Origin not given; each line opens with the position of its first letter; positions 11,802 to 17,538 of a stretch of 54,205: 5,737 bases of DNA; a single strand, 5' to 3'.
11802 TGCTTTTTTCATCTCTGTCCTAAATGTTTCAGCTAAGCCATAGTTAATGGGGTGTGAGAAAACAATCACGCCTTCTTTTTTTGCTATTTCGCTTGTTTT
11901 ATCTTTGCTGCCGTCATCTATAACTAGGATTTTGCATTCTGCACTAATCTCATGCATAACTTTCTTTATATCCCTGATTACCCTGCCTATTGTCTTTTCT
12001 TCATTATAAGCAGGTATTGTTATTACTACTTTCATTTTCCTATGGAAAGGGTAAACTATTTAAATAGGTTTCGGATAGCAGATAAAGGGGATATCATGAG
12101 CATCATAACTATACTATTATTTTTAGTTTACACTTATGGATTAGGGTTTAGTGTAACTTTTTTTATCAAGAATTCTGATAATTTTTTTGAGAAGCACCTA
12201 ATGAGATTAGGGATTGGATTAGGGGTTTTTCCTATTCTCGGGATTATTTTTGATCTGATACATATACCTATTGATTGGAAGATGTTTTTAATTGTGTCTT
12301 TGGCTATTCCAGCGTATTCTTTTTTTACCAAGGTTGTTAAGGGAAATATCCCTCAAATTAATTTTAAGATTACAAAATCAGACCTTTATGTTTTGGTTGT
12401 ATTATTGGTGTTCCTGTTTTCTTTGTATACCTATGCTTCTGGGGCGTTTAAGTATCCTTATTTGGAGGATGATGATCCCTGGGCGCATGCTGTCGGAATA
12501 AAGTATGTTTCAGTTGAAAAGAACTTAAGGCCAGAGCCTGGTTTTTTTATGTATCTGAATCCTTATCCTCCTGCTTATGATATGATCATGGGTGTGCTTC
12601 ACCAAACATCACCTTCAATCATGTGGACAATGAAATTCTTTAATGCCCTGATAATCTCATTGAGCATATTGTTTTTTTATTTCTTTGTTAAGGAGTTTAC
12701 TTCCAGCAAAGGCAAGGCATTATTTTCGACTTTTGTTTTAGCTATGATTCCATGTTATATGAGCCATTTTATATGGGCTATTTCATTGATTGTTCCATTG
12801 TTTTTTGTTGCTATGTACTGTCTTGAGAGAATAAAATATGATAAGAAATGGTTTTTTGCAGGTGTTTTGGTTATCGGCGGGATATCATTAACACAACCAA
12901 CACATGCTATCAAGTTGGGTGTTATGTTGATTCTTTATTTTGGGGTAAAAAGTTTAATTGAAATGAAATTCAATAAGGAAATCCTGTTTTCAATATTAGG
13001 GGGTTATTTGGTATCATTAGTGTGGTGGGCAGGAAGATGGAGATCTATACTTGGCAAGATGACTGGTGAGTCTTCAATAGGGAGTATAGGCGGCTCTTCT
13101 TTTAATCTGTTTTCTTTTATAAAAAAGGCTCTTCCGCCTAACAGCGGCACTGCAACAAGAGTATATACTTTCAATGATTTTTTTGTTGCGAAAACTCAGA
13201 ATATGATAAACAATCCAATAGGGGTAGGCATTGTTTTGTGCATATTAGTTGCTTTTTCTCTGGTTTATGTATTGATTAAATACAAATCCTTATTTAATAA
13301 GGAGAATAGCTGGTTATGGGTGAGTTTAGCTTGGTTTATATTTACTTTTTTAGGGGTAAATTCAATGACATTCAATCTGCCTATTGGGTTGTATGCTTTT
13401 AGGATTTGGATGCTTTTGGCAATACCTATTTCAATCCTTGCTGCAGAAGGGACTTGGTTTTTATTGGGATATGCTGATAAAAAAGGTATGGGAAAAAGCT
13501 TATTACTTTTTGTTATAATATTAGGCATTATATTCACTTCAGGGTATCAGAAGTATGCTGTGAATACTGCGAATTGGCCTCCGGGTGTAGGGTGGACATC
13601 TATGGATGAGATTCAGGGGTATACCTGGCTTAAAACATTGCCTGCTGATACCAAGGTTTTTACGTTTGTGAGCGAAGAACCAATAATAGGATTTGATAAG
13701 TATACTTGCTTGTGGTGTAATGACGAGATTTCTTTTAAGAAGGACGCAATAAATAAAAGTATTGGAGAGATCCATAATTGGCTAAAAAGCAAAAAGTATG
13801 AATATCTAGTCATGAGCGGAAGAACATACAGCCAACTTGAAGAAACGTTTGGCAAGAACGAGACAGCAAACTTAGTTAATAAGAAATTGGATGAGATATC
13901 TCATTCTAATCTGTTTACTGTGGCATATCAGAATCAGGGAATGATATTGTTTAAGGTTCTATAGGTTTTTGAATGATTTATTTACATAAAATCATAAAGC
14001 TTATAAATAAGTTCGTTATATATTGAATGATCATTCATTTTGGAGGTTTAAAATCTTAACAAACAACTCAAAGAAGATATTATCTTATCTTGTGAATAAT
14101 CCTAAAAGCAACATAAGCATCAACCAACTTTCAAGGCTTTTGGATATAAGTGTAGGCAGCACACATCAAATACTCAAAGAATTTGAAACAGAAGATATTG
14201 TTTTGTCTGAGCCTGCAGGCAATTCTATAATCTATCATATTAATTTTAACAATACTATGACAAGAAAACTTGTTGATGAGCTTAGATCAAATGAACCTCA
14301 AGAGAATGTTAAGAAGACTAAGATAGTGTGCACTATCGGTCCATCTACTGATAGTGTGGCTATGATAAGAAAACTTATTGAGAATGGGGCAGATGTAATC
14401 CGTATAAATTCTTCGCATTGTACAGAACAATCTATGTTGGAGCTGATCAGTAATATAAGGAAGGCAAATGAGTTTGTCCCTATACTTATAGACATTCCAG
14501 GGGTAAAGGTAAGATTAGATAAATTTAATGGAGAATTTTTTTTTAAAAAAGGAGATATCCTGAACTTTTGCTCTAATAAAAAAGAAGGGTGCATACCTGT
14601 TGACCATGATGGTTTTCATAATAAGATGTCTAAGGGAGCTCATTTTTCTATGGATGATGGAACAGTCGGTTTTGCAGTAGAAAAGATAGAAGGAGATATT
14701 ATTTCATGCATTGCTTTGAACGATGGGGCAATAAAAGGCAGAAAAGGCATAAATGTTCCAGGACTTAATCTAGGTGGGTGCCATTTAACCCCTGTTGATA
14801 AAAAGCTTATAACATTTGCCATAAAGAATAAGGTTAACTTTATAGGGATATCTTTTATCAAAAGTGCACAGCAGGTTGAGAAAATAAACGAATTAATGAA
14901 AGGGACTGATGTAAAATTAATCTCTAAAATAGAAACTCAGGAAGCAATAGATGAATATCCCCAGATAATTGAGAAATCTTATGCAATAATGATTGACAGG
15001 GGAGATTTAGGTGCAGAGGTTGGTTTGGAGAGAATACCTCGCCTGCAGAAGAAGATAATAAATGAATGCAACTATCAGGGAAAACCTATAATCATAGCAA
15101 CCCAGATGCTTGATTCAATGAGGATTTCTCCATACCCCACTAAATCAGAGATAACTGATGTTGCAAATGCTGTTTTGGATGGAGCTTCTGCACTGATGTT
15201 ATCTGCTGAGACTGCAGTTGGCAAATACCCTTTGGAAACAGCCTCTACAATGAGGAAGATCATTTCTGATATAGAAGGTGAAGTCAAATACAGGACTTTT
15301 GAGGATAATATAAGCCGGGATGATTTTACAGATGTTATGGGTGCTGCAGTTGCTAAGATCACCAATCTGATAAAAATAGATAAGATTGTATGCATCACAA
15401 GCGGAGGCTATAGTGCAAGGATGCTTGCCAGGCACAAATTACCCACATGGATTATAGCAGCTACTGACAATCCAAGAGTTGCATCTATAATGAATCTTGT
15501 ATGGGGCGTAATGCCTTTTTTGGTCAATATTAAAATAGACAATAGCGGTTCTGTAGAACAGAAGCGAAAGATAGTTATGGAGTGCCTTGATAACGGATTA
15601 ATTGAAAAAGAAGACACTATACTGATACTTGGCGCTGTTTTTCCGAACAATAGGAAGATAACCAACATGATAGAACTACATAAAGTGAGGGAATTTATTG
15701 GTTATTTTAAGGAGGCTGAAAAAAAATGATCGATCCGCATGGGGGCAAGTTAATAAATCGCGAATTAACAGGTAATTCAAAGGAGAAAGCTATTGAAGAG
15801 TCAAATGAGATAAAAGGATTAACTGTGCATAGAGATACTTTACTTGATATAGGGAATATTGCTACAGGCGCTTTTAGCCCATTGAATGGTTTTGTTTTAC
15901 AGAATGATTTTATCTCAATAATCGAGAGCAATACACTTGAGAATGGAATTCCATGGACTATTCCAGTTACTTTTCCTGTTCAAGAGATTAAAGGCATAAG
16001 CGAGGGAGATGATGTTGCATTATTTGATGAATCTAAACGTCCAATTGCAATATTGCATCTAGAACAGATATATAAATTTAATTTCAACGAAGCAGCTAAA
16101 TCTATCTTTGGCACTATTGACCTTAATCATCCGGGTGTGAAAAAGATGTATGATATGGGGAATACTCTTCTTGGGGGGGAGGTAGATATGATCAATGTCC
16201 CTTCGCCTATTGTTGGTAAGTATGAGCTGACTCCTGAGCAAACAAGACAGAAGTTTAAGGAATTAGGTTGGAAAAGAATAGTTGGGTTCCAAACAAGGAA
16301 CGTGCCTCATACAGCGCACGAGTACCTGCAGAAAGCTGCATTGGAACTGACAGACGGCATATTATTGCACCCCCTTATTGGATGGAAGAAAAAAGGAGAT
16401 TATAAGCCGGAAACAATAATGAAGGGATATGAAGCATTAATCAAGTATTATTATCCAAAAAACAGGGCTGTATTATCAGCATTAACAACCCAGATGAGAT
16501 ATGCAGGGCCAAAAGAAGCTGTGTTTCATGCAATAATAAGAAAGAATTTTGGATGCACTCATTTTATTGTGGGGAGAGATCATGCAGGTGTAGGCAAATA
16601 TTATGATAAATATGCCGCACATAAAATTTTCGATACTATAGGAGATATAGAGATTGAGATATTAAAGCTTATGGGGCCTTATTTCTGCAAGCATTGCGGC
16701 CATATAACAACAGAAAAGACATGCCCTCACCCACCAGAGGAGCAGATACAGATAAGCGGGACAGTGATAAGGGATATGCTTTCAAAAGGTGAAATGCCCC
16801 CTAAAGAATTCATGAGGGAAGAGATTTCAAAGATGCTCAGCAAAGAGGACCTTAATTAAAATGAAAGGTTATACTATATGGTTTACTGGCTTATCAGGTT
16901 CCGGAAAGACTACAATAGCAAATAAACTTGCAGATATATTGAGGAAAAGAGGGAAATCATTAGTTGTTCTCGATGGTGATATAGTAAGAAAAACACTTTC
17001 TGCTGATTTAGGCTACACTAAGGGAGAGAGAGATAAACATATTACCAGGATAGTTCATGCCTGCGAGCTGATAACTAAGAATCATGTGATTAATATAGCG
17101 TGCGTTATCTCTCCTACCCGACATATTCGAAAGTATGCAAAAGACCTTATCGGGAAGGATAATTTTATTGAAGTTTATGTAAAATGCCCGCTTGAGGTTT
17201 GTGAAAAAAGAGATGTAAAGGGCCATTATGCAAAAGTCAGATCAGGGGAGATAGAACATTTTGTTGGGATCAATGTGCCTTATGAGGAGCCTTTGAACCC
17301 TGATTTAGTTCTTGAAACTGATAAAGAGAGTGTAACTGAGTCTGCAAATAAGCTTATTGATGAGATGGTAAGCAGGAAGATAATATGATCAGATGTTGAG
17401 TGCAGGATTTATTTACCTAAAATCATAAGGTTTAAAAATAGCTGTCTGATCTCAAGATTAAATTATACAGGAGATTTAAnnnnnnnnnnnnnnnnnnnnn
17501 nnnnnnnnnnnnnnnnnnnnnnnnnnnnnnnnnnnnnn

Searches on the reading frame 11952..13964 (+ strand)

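Call 7: search_protein_families(library=pfam, proteins=[window:11952-13964:+], max_evalue=0.001)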
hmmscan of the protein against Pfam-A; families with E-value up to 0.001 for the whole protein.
window:11952-13964:+ (670 aa): 1 family
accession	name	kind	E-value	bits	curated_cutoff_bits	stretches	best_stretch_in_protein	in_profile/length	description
PF20176.3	DUF6541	-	1.4e-05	24.1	29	1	89-506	30-454/646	Family of unknown function (DUF6541)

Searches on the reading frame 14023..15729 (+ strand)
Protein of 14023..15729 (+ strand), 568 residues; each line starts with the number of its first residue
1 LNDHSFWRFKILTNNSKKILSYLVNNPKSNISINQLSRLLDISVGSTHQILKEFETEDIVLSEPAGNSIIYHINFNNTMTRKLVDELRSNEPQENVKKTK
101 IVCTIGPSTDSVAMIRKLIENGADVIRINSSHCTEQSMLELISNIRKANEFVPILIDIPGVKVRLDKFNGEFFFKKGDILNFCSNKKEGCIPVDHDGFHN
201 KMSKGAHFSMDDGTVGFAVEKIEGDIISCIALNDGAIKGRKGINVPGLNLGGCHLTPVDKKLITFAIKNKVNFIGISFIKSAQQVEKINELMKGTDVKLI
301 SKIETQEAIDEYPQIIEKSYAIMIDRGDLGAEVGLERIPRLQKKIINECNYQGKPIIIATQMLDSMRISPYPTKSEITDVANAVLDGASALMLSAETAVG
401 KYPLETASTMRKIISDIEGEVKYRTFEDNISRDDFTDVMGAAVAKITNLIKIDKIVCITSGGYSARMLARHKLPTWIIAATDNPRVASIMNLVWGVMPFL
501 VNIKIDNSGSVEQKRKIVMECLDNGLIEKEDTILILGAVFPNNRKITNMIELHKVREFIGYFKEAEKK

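Call 7: search_protein_families(library=pfam, proteins=[window:14023-15729:+], max_evalue=0.001)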
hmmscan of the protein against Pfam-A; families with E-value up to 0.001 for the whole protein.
window:14023-15729:+ (568 aa): 5 families
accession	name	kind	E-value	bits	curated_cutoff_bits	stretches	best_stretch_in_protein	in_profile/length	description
PF00224.27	PK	-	1.5e-88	297.5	30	1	97-406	2-327/328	Pyruvate kinase, barrel domain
PF02887.21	PK_C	-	1.1e-19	71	28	1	441-552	5-113/114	Pyruvate kinase, alpha/beta domain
PF13412.12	HTH_24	-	2.8e-06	27.2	21.9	1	14-60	3-47/48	Winged helix-turn-helix DNA-binding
PF00478.31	IMPDH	-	5e-06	26.2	25.6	1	65-150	58-144/345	IMP dehydrogenase / GMP reductase domain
PF12802.13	MarR_2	-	0.00052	20.6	27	0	19-60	10-50/61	MarR family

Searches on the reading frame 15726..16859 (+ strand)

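Call 7: search_protein_families(library=pfam, proteins=[window:15726-16859:+], max_evalue=0.001)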
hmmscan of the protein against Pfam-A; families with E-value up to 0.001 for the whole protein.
window:15726-16859:+ (377 aa): 2 families
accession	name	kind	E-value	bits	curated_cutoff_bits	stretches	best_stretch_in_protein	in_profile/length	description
PF01747.23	ATP-sulfurylase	-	1e-91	306.5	24.3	1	165-373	2-211/212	ATP-sulfurylase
PF14306.12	PUA_2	-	6.4e-44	149.8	27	1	2-157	1-158/159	PUA-like domain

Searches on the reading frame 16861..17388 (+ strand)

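Call 7: search_protein_families(library=pfam, proteins=[window:16861-17388:+], max_evalue=0.001)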
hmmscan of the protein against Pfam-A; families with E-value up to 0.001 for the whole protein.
window:16861-17388:+ (175 aa): 10 families
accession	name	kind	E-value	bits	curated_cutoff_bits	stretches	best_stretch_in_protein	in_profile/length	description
PF01583.26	APS_kinase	-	4.2e-55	186.4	21.1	1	2-151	1-151/152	Adenylylsulphate kinase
PF00448.28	SRP54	-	7.9e-07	29.3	22.7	1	6-45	4-43/196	SRP54-type protein, GTPase domain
PF13671.12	AAA_33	-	9.6e-07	29.6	27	1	6-117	2-114/143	AAA domain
PF01656.29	CbiA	-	2.7e-06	27.8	25.4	1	11-83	7-79/125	CobQ/CobB/MinD/ParA nucleotide binding domain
PF13614.12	AAA_31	-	6e-06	26.7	27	1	13-100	12-101/177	AAA domain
PF08433.16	KTI12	-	6.2e-06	26.3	22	1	6-118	4-116/271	Chromatin associated protein KTI12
PF13238.12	AAA_18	-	2.7e-05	25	29.4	1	6-123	1-113/128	AAA domain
PF10609.15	ParA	-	0.00027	20.9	27.1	1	10-59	11-60/246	NUBPL iron-transfer P-loop NTPase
PF06414.18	Zeta_toxin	-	0.0004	20.3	22.3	1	9-45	22-57/199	Zeta toxin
PF13207.12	AAA_17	-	0.00086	20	27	0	9-52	1-39/136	AAA domain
